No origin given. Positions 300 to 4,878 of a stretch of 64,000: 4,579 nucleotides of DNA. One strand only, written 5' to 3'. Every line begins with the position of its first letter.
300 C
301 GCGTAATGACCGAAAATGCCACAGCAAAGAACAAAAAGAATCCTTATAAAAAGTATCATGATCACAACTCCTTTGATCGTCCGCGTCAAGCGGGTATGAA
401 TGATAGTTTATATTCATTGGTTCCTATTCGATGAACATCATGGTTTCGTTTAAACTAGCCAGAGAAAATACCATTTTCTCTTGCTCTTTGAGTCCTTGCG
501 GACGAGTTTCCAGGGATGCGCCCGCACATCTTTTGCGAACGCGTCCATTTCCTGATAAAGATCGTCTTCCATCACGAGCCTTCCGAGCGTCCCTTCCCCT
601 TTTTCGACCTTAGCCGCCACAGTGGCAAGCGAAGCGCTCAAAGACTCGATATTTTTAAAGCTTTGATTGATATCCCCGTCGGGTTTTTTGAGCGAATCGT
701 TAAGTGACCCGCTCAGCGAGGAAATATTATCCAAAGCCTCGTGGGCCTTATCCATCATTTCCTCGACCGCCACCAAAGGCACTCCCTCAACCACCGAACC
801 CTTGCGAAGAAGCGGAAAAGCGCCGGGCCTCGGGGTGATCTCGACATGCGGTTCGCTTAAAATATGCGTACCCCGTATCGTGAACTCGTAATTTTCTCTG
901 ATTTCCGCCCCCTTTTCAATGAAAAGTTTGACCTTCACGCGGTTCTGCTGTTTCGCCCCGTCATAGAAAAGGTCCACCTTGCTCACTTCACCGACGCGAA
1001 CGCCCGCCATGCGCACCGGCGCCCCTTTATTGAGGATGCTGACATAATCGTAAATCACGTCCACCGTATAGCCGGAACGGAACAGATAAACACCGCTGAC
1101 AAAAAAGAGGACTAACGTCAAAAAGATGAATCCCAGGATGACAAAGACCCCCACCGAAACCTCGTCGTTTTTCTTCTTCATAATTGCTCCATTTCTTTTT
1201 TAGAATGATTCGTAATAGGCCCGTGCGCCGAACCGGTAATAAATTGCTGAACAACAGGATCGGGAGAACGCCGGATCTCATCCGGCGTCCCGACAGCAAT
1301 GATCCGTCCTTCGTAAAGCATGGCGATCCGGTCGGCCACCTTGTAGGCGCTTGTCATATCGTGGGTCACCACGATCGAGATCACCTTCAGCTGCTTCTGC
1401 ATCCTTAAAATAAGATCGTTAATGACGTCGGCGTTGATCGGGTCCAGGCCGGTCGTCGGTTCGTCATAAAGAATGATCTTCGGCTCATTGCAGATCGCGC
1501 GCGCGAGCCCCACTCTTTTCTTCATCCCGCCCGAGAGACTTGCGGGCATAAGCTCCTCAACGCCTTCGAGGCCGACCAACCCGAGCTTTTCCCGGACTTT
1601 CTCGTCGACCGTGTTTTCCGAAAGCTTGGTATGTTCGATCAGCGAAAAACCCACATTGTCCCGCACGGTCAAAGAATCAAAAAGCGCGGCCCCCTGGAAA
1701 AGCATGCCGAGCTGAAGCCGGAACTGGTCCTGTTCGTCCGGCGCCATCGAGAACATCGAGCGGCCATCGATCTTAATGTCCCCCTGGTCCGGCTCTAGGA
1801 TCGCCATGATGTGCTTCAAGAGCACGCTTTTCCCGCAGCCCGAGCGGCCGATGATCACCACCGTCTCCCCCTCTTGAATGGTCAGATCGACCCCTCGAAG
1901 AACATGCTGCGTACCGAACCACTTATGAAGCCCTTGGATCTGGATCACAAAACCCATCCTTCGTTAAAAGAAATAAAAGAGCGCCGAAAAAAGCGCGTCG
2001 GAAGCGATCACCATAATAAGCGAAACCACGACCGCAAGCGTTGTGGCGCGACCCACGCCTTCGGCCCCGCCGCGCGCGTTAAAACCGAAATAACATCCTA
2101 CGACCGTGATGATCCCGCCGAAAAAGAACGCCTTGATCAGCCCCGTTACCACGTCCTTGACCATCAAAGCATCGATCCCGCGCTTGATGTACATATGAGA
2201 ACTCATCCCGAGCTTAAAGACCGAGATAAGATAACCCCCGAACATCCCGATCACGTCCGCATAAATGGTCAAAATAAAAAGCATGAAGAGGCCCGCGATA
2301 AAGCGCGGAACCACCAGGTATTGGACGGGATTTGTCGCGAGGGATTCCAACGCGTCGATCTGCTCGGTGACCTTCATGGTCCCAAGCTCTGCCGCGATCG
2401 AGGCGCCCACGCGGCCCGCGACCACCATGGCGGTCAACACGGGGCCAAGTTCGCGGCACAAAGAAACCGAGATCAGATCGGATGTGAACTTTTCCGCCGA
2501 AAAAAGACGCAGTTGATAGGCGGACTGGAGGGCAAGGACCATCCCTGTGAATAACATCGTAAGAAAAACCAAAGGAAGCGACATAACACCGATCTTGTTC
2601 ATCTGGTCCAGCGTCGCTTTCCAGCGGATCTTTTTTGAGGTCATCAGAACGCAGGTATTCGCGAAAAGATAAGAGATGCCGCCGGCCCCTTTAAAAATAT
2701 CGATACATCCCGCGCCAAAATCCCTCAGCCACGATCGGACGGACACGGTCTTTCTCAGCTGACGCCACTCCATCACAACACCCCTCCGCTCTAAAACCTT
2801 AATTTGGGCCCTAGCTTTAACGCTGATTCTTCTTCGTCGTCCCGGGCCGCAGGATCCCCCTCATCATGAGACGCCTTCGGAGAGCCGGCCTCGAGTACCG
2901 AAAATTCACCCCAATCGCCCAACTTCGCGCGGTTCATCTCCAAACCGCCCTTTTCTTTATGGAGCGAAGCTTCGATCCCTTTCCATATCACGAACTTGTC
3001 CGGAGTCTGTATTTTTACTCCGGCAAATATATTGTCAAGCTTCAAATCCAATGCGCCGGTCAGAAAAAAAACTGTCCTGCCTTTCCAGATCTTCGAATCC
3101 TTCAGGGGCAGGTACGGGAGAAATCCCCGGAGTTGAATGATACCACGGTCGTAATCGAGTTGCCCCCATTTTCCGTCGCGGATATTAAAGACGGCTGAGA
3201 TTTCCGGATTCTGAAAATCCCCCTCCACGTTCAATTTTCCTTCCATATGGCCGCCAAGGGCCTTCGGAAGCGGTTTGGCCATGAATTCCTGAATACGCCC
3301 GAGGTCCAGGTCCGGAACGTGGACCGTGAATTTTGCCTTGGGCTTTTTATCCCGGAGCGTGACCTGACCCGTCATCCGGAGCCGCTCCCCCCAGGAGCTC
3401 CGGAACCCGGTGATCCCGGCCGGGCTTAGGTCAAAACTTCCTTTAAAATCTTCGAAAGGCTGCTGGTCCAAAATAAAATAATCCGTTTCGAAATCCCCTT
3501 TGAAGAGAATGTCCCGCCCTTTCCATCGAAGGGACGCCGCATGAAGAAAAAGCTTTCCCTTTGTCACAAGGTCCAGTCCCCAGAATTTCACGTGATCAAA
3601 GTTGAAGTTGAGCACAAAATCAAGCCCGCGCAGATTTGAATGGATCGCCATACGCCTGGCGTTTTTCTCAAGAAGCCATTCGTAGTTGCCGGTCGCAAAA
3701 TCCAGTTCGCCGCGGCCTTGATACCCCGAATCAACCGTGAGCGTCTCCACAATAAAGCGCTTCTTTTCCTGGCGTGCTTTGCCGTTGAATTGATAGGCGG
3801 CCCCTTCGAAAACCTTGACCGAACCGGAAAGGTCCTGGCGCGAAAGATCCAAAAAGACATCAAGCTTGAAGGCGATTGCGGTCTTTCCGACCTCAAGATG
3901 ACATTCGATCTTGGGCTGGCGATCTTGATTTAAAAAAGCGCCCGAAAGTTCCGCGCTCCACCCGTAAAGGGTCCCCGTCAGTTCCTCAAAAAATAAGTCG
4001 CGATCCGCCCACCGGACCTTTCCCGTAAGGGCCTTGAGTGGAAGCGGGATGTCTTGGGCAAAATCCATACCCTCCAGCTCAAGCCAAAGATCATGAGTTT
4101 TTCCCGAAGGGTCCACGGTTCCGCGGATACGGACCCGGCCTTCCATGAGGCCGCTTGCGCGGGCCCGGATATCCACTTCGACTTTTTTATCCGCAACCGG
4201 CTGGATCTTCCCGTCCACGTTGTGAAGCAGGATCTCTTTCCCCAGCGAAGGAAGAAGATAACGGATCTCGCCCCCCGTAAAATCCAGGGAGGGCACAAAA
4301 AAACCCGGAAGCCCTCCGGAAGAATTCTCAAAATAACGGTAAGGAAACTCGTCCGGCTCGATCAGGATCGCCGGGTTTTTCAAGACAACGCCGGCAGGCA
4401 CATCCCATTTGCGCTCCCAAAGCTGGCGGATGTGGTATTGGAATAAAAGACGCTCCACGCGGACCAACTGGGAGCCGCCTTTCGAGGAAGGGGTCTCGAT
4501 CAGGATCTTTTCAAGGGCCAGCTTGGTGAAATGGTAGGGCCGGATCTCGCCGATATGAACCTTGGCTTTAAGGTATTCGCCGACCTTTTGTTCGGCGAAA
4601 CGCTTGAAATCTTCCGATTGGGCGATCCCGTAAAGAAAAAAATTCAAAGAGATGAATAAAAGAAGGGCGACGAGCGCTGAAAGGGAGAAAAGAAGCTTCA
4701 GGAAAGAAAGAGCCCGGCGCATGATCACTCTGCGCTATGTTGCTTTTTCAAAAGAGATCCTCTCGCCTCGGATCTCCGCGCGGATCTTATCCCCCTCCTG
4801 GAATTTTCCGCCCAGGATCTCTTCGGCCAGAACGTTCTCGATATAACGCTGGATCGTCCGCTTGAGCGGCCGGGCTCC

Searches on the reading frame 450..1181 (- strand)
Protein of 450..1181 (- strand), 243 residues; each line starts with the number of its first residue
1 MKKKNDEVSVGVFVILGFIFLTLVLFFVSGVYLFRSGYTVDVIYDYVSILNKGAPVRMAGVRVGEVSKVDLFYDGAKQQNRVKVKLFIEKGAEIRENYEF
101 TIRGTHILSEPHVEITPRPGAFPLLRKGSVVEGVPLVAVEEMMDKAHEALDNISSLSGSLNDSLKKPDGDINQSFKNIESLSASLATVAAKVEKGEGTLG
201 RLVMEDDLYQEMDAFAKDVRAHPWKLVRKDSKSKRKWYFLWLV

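Call 13: search_protein_families(library=pfam, proteins=[window:450-1181:-], max_evalue=0.0001)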
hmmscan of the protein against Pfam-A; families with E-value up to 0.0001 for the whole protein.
window:450-1181:- (243 aa): 1 family
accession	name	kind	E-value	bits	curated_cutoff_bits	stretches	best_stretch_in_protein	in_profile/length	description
PF02470.25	MlaD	-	5.8e-16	58.9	25.1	1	37-117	2-80/81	MlaD protein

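Call 82: find_encoding_contigs(protein=window:450-1181:-, flank=10000, max_places=1)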
Protein window:450-1181:- (243 aa): 7 contigs read that carry it; 1 place shown.
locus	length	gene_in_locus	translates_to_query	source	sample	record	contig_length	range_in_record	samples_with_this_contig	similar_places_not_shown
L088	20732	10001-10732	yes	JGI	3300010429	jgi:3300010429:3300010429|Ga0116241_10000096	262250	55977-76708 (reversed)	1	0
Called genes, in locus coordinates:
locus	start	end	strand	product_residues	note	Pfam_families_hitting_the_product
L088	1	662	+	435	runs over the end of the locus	PF12704:MacB_PCD, PF02687:FtsX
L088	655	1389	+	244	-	PF00005:ABC_tran, PF02463:SMC_N (faint), PF13304:AAA_21 (faint)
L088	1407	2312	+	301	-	PF01063:Aminotran_4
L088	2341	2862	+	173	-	PF02151:UVR (faint)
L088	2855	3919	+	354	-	PF00217:ATP-gua_Ptrans, PF27454:McsB_C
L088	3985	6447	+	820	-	PF02861:Clp_N, PF13191:AAA_16 (weak), PF00004:AAA, PF17871:AAA_lid_9, PF00004:AAA, PF07724:AAA_2, PF07728:AAA_5, PF10431:ClpB_D2-small, +6 more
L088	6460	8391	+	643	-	PF05359:DUF748 (faint)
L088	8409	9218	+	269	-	PF02405:MlaE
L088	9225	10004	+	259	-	PF00005:ABC_tran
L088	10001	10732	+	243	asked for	PF02470:MlaD, PF28544:Helical_needle (weak)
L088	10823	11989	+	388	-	PF01850:PIN (weak), PF01938:TRAM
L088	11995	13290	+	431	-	PF12804:NTP_transf_3 (weak), PF01128:IspD, PF02542:YgbB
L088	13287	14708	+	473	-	PF01406:tRNA-synt_1e, PF01921:tRNA-synt_1f (faint), PF09334:tRNA-synt_1g (weak)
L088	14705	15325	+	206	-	PF13521:AAA_28 (weak), PF02223:Thymidylate_kin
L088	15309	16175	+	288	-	PF13177:DNA_pol3_delta2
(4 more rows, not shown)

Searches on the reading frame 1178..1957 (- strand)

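Call 13: search_protein_families(library=pfam, proteins=[window:1178-1957:-], max_evalue=0.0001)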
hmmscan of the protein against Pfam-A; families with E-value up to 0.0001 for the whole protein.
window:1178-1957:- (259 aa): 2 families
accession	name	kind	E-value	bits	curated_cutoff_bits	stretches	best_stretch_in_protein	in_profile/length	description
PF00005.33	ABC_tran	-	1.8e-35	123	25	1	20-169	1-137/137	ABC transporter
PF02463.25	SMC_N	-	4.2e-05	23.5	40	0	31-213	25-213/220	RecF/RecN/SMC N terminal domain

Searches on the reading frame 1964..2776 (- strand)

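Call 13: search_protein_families(library=pfam, proteins=[window:1964-2776:-], max_evalue=0.0001)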
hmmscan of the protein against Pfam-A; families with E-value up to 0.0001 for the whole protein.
window:1964-2776:- (270 aa): 1 family
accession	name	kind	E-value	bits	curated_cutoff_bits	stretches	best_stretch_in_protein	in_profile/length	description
PF02405.21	MlaE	-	2.5e-81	272.7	22.5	1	56-265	2-211/212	Permease MlaE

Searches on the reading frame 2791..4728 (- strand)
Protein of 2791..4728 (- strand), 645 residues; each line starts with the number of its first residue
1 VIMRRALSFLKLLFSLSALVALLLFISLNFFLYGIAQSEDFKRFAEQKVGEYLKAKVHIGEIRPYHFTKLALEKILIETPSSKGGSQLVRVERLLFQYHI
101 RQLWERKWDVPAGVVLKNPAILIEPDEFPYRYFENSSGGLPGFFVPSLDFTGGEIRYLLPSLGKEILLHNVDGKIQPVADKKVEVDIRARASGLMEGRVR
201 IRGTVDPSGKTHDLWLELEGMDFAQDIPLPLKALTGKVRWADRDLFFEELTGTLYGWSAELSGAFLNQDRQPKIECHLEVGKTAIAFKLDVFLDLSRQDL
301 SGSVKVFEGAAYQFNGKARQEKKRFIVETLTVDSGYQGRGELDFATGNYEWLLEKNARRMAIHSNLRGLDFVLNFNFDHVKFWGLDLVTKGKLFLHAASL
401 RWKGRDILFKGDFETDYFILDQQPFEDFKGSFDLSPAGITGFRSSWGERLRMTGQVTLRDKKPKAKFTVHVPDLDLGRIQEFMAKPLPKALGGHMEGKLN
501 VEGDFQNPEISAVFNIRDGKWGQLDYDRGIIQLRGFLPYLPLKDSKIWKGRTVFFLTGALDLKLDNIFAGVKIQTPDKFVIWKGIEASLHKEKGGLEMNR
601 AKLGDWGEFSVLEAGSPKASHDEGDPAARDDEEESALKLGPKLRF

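Call 13: search_protein_families(library=pfam, proteins=[window:2791-4728:-], max_evalue=0.0001)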
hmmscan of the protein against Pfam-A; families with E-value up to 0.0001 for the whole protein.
window:2791-4728:- (645 aa): 1 family
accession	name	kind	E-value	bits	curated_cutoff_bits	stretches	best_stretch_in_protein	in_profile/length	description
PF05359.17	DUF748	-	5.1e-06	25.3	50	0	20-223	19-228/1037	Domain of Unknown Function (DUF748)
